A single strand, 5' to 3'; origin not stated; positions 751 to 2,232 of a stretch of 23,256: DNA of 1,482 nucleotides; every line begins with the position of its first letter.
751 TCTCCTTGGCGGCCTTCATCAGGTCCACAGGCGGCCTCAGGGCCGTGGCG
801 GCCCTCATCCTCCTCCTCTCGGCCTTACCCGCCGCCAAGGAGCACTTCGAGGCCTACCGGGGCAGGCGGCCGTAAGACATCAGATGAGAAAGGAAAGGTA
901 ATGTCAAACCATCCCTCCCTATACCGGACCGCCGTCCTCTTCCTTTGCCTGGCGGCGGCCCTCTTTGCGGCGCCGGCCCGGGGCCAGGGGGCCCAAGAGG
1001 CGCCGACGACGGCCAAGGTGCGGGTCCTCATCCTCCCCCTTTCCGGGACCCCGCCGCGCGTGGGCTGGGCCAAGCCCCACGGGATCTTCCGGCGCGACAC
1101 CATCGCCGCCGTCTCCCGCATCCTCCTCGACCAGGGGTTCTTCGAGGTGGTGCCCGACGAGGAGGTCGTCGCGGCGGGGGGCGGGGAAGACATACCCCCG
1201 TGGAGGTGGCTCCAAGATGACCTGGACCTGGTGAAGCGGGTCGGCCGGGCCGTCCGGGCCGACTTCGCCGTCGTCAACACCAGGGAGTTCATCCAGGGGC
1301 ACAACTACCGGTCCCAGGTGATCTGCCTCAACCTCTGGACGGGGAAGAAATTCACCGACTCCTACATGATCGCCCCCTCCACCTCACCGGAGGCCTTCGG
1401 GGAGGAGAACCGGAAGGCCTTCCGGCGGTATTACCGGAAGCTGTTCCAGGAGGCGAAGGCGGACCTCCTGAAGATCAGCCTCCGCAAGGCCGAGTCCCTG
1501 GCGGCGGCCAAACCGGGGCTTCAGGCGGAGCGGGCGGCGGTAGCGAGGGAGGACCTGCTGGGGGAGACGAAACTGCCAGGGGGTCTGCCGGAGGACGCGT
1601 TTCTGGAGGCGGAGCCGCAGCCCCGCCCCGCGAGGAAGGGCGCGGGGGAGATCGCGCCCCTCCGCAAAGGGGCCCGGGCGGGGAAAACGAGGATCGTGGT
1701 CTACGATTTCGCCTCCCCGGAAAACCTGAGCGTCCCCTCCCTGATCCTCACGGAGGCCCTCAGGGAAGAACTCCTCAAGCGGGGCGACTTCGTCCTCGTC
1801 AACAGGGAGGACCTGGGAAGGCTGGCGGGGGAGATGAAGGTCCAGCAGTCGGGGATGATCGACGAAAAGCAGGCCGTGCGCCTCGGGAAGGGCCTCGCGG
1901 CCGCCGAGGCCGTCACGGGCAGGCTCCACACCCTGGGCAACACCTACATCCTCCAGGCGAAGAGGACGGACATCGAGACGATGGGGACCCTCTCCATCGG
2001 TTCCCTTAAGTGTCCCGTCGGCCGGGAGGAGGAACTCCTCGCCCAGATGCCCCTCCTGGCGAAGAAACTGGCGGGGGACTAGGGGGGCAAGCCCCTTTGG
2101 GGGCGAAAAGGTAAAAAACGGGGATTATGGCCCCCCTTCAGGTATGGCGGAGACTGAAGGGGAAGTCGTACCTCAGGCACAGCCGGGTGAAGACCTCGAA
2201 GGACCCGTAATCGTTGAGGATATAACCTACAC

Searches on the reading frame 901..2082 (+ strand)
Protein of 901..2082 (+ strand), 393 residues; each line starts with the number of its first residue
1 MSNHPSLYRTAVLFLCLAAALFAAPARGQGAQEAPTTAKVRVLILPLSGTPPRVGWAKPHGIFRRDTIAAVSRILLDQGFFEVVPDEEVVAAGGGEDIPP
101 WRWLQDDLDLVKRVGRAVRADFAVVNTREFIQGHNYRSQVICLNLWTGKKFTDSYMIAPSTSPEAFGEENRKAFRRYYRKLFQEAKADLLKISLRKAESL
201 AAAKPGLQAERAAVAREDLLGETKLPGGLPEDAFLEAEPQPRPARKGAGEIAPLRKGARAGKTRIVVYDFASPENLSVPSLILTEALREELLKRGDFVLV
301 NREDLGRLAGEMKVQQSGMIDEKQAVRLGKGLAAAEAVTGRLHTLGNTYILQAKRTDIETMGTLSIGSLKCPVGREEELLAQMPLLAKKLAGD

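Call 11: search_protein_families(library=pfam, proteins=[window:901-2082:+], max_evalue=0.01)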
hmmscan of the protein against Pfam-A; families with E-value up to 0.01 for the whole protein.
window:901-2082:+ (393 aa): 2 families
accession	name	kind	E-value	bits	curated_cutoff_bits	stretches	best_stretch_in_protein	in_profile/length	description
PF03783.19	CsgG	-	0.00012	22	20.8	1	282-343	39-99/210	Curli production assembly/transport component CsgG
PF13036.11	LpoB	-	0.00027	21.3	22.3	1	283-344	50-112/147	Peptidoglycan-synthase activator LpoB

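Call 13: find_encoding_contigs(protein=window:901-2082:+, flank=10000, max_places=10)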
Protein window:901-2082:+ (393 aa): 1 contig read that carries it; 1 place shown.
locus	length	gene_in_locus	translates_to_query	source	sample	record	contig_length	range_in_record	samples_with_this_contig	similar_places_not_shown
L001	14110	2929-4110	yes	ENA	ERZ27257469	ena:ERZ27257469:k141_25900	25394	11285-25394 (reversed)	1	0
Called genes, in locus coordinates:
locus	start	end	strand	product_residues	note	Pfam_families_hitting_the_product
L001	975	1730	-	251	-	PF00520:Ion_trans, PF07885:Ion_trans_2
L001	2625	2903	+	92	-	-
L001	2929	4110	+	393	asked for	-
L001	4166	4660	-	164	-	-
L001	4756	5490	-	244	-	-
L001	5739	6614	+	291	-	PF00059:Lectin_C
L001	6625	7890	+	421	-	PF00282:Pyridoxal_deC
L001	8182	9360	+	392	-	PF02353:CMAS, PF13489:Methyltransf_23, PF08241:Methyltransf_11, PF08242:Methyltransf_12, PF13649:Methyltransf_25, PF13847:Methyltransf_31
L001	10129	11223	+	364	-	PF04143:Sulf_transp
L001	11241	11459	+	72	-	PF01206:TusA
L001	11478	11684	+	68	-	-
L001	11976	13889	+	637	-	PF00009:GTP_EFTU, PF03144:GTP_EFTU_D2, PF25461:Beta-barrel_SelB (weak), PF09106:WHD_2nd_SelB, PF09107:WHD_3rd_SelB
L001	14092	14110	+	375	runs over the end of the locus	PF09394:Inhibitor_I42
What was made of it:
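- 597..2082 (+): Context only: 92-aa membrane protein gene (597-875) and 393-aa CsgG/LpoB-like lipoprotein gene (901-2082). Gene calls in L001 (call 13); Pfam (call 11).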

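Call 91: search_protein_families(library=pfam, proteins=[L001:435-629:+, L001:693-884:+, L001:1796-2023:-], max_evalue=0.01)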
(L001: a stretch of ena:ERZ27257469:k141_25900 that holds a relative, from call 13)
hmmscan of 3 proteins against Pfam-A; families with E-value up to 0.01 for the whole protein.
L001:435-629:+ (64 aa): 1 family
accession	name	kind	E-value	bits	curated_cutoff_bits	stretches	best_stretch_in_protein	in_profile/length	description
PF05015.19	HigB-like_toxin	-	4.1e-08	34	27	1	3-62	1-61/91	RelE-like toxin of type II toxin-antitoxin system HigB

L001:693-884:+ (63 aa): 0 families

L001:1796-2023:- (75 aa): 1 family
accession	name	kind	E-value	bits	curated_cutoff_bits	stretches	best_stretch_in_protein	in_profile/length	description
PF13683.12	rve_3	-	5.4e-05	23.3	26.5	1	18-45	40-67/67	Integrase core domain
